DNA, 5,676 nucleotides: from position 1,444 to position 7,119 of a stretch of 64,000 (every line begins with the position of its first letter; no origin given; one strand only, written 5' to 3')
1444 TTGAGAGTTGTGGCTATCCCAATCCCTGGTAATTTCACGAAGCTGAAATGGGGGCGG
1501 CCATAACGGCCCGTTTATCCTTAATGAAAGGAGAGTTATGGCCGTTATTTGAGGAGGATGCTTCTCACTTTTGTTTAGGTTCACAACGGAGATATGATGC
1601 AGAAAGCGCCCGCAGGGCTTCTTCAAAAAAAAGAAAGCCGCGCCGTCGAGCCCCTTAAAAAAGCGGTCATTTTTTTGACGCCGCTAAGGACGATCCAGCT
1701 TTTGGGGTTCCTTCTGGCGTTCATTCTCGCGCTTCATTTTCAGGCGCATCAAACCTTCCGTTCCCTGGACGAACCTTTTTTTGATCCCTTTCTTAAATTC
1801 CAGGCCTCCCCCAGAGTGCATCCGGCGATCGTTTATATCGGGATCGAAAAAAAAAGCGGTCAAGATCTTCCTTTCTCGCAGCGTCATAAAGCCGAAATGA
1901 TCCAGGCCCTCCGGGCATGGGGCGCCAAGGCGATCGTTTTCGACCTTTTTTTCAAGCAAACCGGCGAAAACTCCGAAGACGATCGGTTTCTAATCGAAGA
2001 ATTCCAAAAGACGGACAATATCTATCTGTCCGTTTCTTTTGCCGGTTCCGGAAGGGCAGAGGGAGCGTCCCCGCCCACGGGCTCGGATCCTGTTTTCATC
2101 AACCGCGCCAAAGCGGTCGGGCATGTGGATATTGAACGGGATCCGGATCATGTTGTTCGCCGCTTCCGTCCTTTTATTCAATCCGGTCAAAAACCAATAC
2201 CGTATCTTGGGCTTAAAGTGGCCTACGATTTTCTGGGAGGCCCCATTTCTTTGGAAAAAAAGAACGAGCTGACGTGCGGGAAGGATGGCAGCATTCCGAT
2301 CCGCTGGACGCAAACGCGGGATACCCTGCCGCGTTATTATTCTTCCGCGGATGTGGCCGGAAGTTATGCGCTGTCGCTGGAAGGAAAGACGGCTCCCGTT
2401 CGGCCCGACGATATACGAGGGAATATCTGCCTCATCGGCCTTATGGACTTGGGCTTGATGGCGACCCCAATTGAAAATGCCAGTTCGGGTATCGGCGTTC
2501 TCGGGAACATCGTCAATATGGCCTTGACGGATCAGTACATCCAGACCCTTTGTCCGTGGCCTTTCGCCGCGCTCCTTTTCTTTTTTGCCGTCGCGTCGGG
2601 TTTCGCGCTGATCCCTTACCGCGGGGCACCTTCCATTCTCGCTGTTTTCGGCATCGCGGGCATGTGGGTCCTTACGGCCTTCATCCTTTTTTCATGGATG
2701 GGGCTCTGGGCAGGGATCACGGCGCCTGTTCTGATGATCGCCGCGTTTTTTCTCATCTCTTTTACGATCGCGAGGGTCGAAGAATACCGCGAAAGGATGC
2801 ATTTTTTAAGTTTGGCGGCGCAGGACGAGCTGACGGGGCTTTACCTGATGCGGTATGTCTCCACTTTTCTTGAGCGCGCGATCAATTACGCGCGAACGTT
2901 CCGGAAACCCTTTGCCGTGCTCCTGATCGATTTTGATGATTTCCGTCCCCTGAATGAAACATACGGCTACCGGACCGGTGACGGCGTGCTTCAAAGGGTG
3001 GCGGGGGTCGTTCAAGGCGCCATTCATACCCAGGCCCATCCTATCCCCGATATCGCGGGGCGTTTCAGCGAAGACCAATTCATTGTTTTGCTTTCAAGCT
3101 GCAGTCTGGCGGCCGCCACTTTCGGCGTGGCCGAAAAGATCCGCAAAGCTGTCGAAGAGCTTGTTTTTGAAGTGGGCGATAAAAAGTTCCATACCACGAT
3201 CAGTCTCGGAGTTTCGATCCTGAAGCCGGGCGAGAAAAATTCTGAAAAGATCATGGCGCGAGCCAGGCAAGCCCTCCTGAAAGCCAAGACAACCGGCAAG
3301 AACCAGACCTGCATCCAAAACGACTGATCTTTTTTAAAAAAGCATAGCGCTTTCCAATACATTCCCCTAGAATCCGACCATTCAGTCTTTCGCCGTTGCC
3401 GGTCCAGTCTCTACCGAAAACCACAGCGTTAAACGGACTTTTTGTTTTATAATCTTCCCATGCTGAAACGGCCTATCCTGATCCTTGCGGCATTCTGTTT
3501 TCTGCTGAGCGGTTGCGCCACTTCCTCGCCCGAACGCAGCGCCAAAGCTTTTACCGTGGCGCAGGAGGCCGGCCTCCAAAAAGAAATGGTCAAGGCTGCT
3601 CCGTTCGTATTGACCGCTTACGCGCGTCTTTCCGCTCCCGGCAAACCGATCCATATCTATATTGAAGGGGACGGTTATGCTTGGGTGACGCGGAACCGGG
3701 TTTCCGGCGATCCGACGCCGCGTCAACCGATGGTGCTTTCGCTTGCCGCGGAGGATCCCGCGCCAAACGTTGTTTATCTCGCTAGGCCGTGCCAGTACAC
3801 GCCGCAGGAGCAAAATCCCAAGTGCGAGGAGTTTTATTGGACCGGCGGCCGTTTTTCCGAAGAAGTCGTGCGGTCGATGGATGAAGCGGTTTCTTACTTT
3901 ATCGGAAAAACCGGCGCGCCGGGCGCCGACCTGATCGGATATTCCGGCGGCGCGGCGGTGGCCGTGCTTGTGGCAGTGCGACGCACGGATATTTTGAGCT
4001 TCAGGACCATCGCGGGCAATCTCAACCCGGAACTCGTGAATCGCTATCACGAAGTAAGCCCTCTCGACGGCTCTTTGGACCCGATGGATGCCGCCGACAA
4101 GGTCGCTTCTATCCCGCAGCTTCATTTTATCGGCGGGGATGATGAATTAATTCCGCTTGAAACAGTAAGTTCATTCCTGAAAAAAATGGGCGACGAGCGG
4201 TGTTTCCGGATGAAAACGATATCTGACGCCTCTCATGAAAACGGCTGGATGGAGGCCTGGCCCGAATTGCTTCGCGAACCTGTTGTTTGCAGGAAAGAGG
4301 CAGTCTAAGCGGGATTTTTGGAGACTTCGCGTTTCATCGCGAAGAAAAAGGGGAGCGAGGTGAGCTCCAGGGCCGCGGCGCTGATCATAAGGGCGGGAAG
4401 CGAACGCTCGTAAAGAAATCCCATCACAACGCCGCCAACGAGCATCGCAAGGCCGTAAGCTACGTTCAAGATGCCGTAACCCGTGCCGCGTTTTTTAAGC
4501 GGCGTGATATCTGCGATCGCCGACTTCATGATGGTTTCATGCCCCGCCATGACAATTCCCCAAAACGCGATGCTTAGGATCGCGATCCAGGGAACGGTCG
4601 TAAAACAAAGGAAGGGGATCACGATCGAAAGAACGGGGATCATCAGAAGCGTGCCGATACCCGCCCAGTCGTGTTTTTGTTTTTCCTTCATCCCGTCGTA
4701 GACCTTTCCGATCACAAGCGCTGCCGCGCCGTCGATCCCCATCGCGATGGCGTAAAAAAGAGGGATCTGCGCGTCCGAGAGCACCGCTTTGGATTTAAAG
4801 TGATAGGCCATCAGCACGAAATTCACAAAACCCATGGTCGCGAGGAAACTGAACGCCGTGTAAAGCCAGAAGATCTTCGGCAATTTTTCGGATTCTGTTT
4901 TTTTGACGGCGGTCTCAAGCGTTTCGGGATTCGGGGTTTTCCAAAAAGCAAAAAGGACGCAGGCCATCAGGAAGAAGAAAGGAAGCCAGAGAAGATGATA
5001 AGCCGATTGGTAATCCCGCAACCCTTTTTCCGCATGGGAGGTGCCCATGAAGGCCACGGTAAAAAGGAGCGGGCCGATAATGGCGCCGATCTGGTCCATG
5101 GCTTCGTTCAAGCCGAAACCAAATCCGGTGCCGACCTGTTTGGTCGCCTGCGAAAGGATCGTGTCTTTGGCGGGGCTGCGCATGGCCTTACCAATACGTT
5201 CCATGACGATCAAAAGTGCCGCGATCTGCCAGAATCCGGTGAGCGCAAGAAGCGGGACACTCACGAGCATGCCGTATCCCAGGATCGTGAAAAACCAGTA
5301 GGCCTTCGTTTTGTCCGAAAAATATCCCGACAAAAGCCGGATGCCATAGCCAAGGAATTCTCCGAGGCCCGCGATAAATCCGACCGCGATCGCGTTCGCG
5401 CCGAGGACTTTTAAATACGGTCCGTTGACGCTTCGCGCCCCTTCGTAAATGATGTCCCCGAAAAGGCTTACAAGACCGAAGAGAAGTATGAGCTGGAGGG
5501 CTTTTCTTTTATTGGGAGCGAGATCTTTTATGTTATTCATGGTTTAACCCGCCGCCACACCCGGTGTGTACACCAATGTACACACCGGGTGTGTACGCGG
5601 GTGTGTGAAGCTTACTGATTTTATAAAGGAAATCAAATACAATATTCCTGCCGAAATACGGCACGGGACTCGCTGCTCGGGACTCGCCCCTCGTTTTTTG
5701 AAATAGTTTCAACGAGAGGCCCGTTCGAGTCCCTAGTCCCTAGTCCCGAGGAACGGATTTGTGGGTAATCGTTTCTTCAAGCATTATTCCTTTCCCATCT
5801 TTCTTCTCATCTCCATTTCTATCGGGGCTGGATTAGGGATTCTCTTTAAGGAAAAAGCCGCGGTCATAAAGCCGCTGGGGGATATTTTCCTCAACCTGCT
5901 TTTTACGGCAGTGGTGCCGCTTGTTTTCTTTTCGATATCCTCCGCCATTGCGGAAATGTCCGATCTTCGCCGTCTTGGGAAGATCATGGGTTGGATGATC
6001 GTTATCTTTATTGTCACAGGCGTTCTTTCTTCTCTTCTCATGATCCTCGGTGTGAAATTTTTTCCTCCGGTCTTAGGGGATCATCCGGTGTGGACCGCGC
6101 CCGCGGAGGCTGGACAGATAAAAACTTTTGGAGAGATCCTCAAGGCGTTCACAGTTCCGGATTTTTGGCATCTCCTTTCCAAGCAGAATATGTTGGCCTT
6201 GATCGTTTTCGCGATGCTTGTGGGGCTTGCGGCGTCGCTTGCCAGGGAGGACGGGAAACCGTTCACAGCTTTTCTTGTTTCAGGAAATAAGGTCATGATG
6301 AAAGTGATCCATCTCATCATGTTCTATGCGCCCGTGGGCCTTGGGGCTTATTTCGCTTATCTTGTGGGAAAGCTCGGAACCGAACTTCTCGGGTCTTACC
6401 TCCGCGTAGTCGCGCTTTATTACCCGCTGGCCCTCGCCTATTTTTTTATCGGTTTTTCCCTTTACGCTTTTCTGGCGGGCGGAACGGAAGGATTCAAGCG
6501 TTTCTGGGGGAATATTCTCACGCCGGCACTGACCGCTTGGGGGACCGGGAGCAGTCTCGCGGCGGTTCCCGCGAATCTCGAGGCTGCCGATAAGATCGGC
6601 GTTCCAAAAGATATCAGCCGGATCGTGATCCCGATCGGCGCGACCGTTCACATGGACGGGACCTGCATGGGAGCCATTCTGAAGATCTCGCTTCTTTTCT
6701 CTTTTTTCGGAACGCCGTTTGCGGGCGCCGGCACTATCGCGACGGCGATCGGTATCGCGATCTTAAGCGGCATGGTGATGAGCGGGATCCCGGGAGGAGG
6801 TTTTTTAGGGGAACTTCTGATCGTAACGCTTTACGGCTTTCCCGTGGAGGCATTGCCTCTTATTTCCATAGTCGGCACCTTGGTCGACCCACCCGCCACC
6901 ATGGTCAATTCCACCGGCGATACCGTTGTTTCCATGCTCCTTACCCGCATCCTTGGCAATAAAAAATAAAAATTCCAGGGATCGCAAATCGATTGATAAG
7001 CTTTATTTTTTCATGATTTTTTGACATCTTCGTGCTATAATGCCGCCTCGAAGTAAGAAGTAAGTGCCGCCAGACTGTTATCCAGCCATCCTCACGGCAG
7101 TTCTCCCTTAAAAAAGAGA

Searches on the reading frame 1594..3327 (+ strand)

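Call 7: search_protein_families(library=pfam, proteins=[window:1594-3327:+], max_evalue=0.00001)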
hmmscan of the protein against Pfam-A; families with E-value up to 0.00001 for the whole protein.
window:1594-3327:+ (577 aa): 2 families
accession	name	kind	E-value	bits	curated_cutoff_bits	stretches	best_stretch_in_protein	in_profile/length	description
PF00990.26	GGDEF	-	5.8e-31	107.9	23.8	1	408-571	1-161/161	Diguanylate cyclase, GGDEF domain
PF05226.16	CHASE2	-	3e-30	106.1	26.3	1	43-334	6-253/257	CHASE2 domain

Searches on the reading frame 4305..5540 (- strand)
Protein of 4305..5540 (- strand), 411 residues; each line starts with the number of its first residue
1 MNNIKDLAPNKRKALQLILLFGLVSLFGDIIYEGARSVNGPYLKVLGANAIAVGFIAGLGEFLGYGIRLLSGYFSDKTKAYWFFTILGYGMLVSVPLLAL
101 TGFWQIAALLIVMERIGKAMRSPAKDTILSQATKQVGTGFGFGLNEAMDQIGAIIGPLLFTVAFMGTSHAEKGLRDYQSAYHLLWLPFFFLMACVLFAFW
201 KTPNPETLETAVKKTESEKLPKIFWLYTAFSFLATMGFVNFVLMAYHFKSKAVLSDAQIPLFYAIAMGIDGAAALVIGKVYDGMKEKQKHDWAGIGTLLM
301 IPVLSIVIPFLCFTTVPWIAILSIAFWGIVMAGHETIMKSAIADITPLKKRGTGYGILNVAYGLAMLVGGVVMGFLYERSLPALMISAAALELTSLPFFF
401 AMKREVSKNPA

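Call 7: search_protein_families(library=pfam, proteins=[window:4305-5540:-], max_evalue=0.00001)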
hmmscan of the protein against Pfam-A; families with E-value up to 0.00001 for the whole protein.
window:4305-5540:- (411 aa): 1 family
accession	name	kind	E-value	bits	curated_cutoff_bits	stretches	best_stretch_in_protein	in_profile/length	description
PF07690.21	MFS_1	-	4e-24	85.6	33.4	2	42-283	18-264/347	Major Facilitator Superfamily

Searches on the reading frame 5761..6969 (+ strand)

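Call 7: search_protein_families(library=pfam, proteins=[window:5761-6969:+], max_evalue=0.00001)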
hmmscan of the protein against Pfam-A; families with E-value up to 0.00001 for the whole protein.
window:5761-6969:+ (402 aa): 1 family
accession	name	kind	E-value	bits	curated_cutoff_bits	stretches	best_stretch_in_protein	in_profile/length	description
PF00375.23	SDF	-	7.3e-92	308.8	27.9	1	15-396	5-386/387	Sodium:dicarboxylate symporter family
